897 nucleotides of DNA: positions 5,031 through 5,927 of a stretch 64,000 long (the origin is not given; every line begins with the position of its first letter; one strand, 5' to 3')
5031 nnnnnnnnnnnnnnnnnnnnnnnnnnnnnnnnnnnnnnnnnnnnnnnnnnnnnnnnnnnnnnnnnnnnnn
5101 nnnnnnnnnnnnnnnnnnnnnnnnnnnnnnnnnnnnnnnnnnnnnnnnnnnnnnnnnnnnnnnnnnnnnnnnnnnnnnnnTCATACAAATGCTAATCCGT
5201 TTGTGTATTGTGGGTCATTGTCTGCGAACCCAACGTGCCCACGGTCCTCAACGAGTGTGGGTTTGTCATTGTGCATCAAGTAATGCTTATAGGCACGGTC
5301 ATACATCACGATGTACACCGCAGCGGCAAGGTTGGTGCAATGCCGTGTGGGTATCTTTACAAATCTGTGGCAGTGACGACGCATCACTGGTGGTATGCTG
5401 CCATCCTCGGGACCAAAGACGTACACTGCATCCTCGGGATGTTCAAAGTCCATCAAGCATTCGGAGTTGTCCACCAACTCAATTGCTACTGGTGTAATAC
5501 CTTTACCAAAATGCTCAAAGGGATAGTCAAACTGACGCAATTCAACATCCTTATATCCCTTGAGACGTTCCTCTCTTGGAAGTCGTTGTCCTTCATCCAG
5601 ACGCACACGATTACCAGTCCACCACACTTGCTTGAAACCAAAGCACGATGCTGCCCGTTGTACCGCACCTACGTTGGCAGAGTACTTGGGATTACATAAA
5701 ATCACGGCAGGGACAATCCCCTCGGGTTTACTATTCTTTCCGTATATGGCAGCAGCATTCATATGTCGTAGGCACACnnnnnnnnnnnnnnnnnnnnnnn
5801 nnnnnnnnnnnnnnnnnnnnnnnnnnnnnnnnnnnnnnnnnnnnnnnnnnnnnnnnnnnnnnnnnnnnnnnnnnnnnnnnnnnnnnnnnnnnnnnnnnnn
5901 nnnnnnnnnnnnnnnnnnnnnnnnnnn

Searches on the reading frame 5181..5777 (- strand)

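Call 89: search_protein_families(library=pfam, proteins=[window:5181-5777:-], max_evalue=0.001)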
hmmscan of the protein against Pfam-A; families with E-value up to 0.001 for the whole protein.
window:5181-5777:- (198 aa): 1 family
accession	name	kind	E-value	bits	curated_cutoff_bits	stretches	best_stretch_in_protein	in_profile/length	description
PF00588.24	SpoU_methylase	-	2.6e-15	57.2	29.7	1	25-159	4-142/142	SpoU rRNA Methylase family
